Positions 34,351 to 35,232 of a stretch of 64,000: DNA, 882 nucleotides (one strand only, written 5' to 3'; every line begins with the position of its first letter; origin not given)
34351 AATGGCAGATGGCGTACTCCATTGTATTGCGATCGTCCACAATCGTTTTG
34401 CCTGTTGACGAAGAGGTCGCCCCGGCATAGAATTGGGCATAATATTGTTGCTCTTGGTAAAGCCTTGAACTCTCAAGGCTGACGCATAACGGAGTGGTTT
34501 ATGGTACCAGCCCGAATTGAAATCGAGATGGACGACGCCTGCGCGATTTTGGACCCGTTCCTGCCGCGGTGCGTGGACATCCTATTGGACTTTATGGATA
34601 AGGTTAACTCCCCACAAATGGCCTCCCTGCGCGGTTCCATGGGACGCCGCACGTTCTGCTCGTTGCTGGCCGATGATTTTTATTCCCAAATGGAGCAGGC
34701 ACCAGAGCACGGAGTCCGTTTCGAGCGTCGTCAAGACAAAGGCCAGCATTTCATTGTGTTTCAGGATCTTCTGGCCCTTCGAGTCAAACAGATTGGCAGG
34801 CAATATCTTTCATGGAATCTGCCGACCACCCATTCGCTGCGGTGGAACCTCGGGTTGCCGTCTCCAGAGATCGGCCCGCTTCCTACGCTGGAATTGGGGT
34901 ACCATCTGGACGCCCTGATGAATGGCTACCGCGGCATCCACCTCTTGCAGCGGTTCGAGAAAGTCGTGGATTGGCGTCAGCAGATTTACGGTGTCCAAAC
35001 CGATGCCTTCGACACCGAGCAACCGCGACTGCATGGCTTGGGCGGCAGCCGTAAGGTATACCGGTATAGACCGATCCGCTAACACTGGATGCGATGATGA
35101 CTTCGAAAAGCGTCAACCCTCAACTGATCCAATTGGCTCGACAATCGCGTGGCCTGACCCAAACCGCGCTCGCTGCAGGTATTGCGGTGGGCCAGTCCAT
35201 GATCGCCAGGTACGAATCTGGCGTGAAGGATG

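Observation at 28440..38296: Accessory defence-like island wedged between an M20 peptidase gene and moaDE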

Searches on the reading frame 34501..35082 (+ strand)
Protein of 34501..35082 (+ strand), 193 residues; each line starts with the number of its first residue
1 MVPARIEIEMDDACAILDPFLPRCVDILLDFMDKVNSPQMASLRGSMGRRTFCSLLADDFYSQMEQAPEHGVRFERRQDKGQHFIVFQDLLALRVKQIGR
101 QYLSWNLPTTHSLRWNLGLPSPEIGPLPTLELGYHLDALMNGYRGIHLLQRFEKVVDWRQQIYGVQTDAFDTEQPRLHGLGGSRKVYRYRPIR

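Call 4: search_protein_families(library=pfam, proteins=[window:34501-35082:+], max_evalue=0.01)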
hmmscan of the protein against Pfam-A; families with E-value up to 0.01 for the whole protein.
window:34501-35082:+ (193 aa): 0 families

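Call 5: search_protein_families(library=padloc, proteins=[window:34501-35082:+], max_evalue=0.01)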
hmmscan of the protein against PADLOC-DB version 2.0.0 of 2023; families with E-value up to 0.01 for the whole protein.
window:34501-35082:+ (193 aa): 0 families

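Call 13: search_protein_families(library=ncbifam, proteins=[window:34501-35082:+], max_evalue=0.1)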
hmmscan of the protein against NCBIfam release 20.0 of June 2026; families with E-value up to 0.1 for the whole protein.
window:34501-35082:+ (193 aa): 1 family
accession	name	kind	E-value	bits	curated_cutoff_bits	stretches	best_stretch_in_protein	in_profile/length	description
NF004542.0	PRK05888.2-3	equivalog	0.072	12.5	248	0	46-92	120-163/203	NADH-quinone oxidoreductase subunit NuoI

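Call 20: find_homologous_proteins(query=window:34501-35082:+, max_evalue=0.001)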
Query window:34501-35082:+ (193 aa): 12 proteins with E <= 0.001 among 45 candidates.
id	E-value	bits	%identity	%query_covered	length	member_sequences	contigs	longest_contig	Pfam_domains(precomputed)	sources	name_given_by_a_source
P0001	3.5e-129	446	100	100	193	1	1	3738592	-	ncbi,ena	-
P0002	1.8e-93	330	73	100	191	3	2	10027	-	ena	-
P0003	1.0e-91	324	71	100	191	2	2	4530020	-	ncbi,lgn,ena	-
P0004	5.5e-91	321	72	100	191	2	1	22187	-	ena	-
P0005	3.4e-88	312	69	100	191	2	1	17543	-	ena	-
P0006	3.0e-84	299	88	76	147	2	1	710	-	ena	-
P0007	6.7e-80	285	66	100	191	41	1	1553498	-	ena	-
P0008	1.1e-79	284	67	100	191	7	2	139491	-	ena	-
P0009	5.6e-78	279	65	100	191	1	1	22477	-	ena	-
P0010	4.3e-72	260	74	76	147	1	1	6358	-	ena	-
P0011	5.4e-66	240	57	96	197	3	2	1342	-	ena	-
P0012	1.9e-55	205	65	76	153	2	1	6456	-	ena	-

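Call 21: find_encoding_contigs(protein=P0003, flank=8000, max_places=3)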
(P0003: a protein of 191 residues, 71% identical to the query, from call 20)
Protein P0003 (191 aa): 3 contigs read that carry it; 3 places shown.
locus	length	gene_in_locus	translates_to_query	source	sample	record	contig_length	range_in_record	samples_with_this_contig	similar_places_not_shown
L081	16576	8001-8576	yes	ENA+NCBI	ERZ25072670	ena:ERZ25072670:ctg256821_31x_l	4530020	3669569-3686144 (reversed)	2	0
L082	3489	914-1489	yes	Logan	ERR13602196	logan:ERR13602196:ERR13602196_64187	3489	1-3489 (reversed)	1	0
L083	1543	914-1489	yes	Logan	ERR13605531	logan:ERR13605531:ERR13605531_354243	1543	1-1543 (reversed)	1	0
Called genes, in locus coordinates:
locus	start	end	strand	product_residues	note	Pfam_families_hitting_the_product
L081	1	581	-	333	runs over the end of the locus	PF25021:TEN_NHL (faint), PF13449:Phytase-like (faint), PF24684:Vgb_lyase (faint), PF02393:US22 (faint), PF08450:SGL (faint), PF01436:NHL (weak), PF17170:DUF5128 (weak), PF01436:NHL, +1 more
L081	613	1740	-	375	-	PF07394:DUF1501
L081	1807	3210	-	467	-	PF08811:DUF1800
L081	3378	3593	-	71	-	PF13783:DUF4177 (weak)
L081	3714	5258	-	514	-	PF00732:GMC_oxred_N, PF00890:FAD_binding_2 (faint), PF01266:DAO (faint), PF05834:Lycopene_cycl (weak), PF07992:Pyr_redox_2 (faint), PF13738:Pyr_redox_3 (faint), PF05199:GMC_oxred_C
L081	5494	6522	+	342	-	PF00296:Bac_luciferase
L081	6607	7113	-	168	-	PF00903:Glyoxalase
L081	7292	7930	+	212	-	-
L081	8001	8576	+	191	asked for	-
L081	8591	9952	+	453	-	PF01381:HTH_3, PF13560:HTH_31, PF06114:Peptidase_M78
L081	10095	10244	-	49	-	-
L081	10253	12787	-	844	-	PF04313:HSDR_N (faint), PF13588:HSDR_N_2 (weak), PF04851:ResIII, PF00270:DEAD, PF18766:SWI2_SNF2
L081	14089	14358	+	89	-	-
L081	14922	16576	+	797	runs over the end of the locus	PF13433:Peripla_BP_5, PF13458:Peripla_BP_6, PF01094:ANF_receptor, PF13433:Peripla_BP_5, PF13458:Peripla_BP_6, PF01094:ANF_receptor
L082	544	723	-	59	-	-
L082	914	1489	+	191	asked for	-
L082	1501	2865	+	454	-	PF01381:HTH_3, PF13560:HTH_31, PF06114:Peptidase_M78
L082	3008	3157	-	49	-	-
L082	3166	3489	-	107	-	?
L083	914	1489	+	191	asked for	-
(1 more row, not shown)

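Call 22: find_encoding_contigs(protein=P0007, flank=8000, max_places=3)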
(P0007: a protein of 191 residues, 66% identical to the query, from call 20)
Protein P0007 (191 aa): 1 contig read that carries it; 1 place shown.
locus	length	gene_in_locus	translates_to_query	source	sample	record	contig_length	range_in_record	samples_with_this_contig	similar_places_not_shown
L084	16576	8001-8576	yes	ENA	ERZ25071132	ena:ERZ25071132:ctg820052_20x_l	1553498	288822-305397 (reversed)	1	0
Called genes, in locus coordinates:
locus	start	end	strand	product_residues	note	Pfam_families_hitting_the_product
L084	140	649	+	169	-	PF05977:MFS_3, PF07690:MFS_1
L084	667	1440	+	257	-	PF07690:MFS_1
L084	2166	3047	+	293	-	PF00581:Rhodanese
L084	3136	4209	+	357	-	PF00296:Bac_luciferase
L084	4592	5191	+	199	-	PF00892:EamA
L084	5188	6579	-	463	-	PF01609:DDE_Tnp_1, PF13751:DDE_Tnp_1_6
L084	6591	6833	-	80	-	PF05598:DUF772 (weak)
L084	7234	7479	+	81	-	-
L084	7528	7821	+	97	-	-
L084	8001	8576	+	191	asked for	-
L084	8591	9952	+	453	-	PF01381:HTH_3, PF12844:HTH_19, PF13560:HTH_31, PF06114:Peptidase_M78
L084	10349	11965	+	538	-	-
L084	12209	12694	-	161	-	-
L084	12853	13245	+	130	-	-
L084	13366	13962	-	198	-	PF13701:DDE_Tnp_1_4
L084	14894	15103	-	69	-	-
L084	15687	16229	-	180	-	-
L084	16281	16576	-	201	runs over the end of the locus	PF01381:HTH_3, PF12844:HTH_19, PF13560:HTH_31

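Call 23: find_encoding_contigs(protein=P0008, flank=8000, max_places=3)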
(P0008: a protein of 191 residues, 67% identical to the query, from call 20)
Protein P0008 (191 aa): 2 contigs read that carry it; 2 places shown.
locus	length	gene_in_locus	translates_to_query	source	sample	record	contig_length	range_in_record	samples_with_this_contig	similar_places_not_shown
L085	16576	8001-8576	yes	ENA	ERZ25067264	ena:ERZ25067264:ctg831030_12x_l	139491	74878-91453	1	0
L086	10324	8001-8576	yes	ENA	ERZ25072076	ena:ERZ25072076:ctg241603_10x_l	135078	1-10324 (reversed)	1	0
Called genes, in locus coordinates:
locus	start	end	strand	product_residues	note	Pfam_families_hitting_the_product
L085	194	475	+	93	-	-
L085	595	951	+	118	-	-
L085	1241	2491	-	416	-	PF07690:MFS_1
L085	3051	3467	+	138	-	-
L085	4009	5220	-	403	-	PF00909:Ammonium_transp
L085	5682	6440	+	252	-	-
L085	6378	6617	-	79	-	-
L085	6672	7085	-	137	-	-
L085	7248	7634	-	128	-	-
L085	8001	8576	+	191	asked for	-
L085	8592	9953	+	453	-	PF01381:HTH_3, PF12844:HTH_19, PF13560:HTH_31, PF06114:Peptidase_M78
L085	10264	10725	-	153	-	PF20466:MmeI_TRD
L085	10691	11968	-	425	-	PF20473:MmeI_Mtase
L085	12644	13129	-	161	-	PF20464:MmeI_N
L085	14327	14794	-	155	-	-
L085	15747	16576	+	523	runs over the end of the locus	-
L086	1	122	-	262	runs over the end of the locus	PF08878:HamA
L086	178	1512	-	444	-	PF13005:zf-IS66 (weak), PF03050:DDE_Tnp_IS66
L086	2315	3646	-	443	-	PF14281:PDDEXK_4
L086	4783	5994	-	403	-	PF00909:Ammonium_transp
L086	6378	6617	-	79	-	-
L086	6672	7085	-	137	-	-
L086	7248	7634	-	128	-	-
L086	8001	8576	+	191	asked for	-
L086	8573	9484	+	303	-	PF01381:HTH_3, PF12844:HTH_19, PF13560:HTH_31, PF06114:Peptidase_M78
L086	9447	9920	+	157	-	-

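Call 62: search_protein_families(library=pfam, proteins=[L081:7292-7930:+, L084:10349-11965:+], max_evalue=0.05)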
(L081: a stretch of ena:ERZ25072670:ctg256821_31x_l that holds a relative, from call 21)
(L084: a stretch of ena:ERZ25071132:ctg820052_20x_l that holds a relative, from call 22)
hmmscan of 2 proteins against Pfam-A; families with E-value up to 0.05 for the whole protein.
L081:7292-7930:+ (212 aa): 0 families

L084:10349-11965:+ (538 aa): 0 families

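Call 63: predict_structure(alignment_id=A1)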
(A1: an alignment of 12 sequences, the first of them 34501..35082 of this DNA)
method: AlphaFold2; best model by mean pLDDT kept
length: 193 residues; sequences in the alignment: 12
mean_pLDDT: 54.6   pTM: 0.52
mean pLDDT of the five models: 54.6, 47.7, 46.4, 43.8, 41.9
residues with pLDDT >= 90: 0; 70-90: 33; 50-70: 89; < 50: 71
segments of 3 or more residues with pLDDT < 50: 1-14, 104-121, 163-193
pLDDT, mean of each block of 10 residues (from residue 1): 26 51 69 70 63 74 69 64 70 66 46 41 57 57 56 53 41 36 34 29
secondary structure, 60 per line:
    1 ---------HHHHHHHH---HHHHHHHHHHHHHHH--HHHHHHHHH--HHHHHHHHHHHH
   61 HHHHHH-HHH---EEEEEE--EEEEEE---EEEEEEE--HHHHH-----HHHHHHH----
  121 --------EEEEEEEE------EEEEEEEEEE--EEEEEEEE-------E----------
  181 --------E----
elements in order: H10-17 H21-35 H38-46 H49-66 E74-79 E82-87 E91-97 H100-104 H110-116 E129-136 E143-152 E155-162

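Call 64: search_protein_representatives(alignment_id=A1)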
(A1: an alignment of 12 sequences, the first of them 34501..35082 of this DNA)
Query: 12 sequences, 191 profile positions. Proteins with E-value up to 0.001 (for the whole library): 310; up to 1e-10: 34; up to 1e-30: 4. The best 150 are listed.
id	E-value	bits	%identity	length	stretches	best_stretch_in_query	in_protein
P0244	1.6e-99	347.6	-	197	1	1-191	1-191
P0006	7.3e-85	299.7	-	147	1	45-191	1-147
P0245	3.1e-40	154.1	-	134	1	1-99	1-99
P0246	3.4e-31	124.7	-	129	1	8-80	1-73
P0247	2.2e-27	112.2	-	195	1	2-187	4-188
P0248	9.0e-23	97.2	-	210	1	30-170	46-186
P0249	4.6e-19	85.1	-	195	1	10-183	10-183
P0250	8.0e-19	84.3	-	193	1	50-179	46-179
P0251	1.4e-18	83.5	-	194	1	6-173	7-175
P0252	1.4e-18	83.5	-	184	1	53-169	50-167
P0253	1.9e-18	83.1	-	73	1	122-168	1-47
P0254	9.5e-18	80.8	-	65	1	8-59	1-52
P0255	9.1e-17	77.6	-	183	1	56-188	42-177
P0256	1.1e-16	77.4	-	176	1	43-176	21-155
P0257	1.9e-16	76.6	-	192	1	5-175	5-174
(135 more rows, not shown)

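Call 66: search_protein_families(library=padloc, alignment_id=A4, max_evalue=0.01)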
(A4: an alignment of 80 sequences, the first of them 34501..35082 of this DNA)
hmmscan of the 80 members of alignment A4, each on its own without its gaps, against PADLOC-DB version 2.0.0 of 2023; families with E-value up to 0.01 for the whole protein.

A. member 1, window:34501-35082:+ (193 aa): 0 families

B. families by the number of members that match (of 80 scanned): 1 family
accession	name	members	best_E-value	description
PDLC03374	MTase_II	1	0.00063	Type II methyltransferase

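Call 68: search_solved_structures(query=A4, max_evalue=1)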
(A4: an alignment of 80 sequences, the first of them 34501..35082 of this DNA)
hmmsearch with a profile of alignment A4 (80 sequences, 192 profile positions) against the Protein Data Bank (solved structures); distinct sequences matched with E-value up to 1: 0.

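Call 69: search_protein_families(library=pfam, alignment_id=A4, max_evalue=0.01)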
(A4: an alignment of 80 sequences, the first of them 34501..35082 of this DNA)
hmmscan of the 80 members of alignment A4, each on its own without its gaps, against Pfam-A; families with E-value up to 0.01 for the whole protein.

A. member 1, window:34501-35082:+ (193 aa): 0 families

B. families by the number of members that match (of 80 scanned): 0 families

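Call 72: predict_structure(alignment_id=A4)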
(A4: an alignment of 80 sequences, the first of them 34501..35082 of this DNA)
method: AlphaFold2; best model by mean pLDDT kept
length: 193 residues; sequences in the alignment: 80
mean_pLDDT: 92.2   pTM: 0.88
mean pLDDT of the five models: 92.2, 90.9, 90.4, 90.1, 89.8
residues with pLDDT >= 90: 162; 70-90: 19; 50-70: 12; < 50: 0
segments of 3 or more residues with pLDDT < 50: none
pLDDT, mean of each block of 10 residues (from residue 1): 82 97 98 97 94 97 98 96 96 97 90 92 94 96 97 93 87 67 86 91
secondary structure, 60 per line:
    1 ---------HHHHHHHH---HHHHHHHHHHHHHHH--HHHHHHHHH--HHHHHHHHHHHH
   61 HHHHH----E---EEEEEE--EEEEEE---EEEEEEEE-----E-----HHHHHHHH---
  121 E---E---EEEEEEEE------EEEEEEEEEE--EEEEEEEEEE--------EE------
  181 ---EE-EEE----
elements in order: H10-17 H21-35 H38-46 H49-65 E74-79 E82-87 E91-98 H110-117 E129-136 E143-152 E155-164 E187-189

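Call 75: fold_search(model_id=the predicted structure, library=pdb)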
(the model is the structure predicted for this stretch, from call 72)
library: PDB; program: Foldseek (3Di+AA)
matches with E <= 10: 235; with E <= 0.001: 0
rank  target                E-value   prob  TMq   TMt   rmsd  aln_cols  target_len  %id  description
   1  2ohc_B                6.6e-02  0.15  0.19  0.15  12.4       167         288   11  structural and mutational analysis of tRNA-intron splicing endonuclease from Thermoplasma acidophilum DSM1728 (released 2007-11-27)
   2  3ndh_A                2.7e-01  0.16  0.28  0.26   7.8       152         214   15  Restriction endonuclease in complex with substrate DNA (released 2010-07-28)
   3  3ndh_B                3.8e-01  0.20  0.31  0.29   7.1       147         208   16  Restriction endonuclease in complex with substrate DNA (released 2010-07-28)
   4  3sez_D                4.9e-01  0.03  0.17  0.08  12.2       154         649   13  Crystal structure of C176A mutant of glutamine-dependent NAD+ synthetase from M. tuberculosis in complex with ATP and  (released 2012-04-11)
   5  3sdb                  5.2e-01  0.05  0.17  0.07  11.1       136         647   11  Crystal structure of C176A mutant of glutamine-dependent NAD+ synthetase from M. tuberculosis in apo form (released 2012-04-11)
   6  2pvi_A                6.3e-01  0.11  0.25  0.30  15.5       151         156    9  PVUII ENDONUCLEASE COMPLEXED TO AN IODINATED COGNATE DNA (released 1999-12-20)
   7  5e38_A                6.3e-01  0.06  0.21  0.20  11.2       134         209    8  Structural basis of mapping the spontaneous mutations with 5-flourouracil in uracil phosphoribosyltransferase from Myc (released 2015-10-21)
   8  3sez_A                7.1e-01  0.04  0.18  0.08  10.5       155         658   12  Crystal structure of C176A mutant of glutamine-dependent NAD+ synthetase from M. tuberculosis in complex with ATP and  (released 2012-04-11)
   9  3syt_C                7.1e-01  0.03  0.16  0.07  12.5       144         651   12  Crystal structure of glutamine-dependent NAD+ synthetase from M. tuberculosis bound to AMP/PPi, NAD+, and glutamate (released 2012-04-11)
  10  1az4_B                7.6e-01  0.15  0.31  0.28   6.6       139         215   10  ECORV ENDONUCLEASE, UNLIGANDED, FORM B, T93A MUTANT (released 1998-05-27)
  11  3seq_A                7.6e-01  0.03  0.16  0.07  11.3       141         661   11  Crystal structure of C176A mutant of glutamine-dependent NAD+ synthetase from M. tuberculosis in complex with AMPCPP a (released 2012-04-11)
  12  6xb3_N                8.1e-01  0.08  0.16  0.14   7.5        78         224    9  Structure of AcNPV poxin in post-reactive state with Gp[2'-5']Ap[3'] (released 2020-11-25)
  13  6a29_A                8.1e-01  0.04  0.17  0.13  17.3       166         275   13  Crystal structure of PprA A139R mutant (released 2018-12-26)
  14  3dla_A                8.1e-01  0.04  0.18  0.07  10.6       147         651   12  X-ray crystal structure of glutamine-dependent NAD+ synthetase from Mycobacterium tuberculosis bound to NaAD+ and DON (released 2009-03-10)
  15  3sez_B                8.6e-01  0.03  0.17  0.07  12.2       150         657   13  Crystal structure of C176A mutant of glutamine-dependent NAD+ synthetase from M. tuberculosis in complex with ATP and  (released 2012-04-11)
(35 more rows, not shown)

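Call 77: fold_search(model_id=the predicted structure, library=viral)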
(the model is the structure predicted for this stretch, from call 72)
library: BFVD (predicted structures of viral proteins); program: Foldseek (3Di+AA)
matches with E <= 10: 350; with E <= 0.001: 0
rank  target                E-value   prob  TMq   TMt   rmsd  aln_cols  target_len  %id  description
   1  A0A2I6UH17            1.3e-01  0.23  0.25  0.28   7.5       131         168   11  Uncharacterized protein [Salinibacter phage M31CR41-2]
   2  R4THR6                1.4e-01  0.14  0.28  0.22  12.7       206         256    7  (no name in the UniProt tables at hand)
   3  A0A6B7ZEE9            1.7e-01  0.15  0.13  0.16  10.3        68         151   20  Uncharacterized protein [Klebsiella phage N1M2]
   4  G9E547                1.8e-01  0.35  0.33  0.30  10.4       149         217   13  (no name in the UniProt tables at hand)
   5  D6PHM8                2.2e-01  0.03  0.11  0.05  15.8       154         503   10  (no name in the UniProt tables at hand)
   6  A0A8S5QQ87            2.5e-01  0.23  0.17  0.30   8.2        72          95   12  Uncharacterized protein [Myoviridae sp. ctStS16]
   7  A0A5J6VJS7            3.3e-01  0.14  0.25  0.25   8.6       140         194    9  Uncharacterized protein [Megaviridae environmental sample]
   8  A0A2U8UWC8            3.7e-01  0.09  0.19  0.14  13.3       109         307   16  Uncharacterized protein [Streptomyces phage Salete]
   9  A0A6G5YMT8            3.7e-01  0.08  0.22  0.19  11.9       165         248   12  (no name in the UniProt tables at hand)
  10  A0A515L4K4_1          4.0e-01  0.09  0.21  0.06   9.3       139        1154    9  RNA-directed RNA polymerase L [Jujube yellow mottle-associated virus]
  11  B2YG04                4.5e-01  0.08  0.22  0.24  13.3       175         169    8  PD-(D/E)XK endonuclease-like domain-containing protein [Musca hytrovirus(isolate Musca domestica/United States/Boucias/-)]
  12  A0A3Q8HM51            5.2e-01  0.06  0.15  0.12  12.8       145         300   14  (no name in the UniProt tables at hand)
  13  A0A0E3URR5            5.9e-01  0.08  0.17  0.10   8.4       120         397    8  p26b [Lambdina fiscellaria nucleopolyhedrovirus]
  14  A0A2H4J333            5.9e-01  0.03  0.14  0.14   9.5       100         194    7  Uncharacterized protein [uncultured Caudovirales phage]
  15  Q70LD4                6.3e-01  0.08  0.23  0.21   8.5       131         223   11  Uncharacterized protein ORF223 [Acidianus filamentous virus 1 (isolate United States/Yellowstone)]
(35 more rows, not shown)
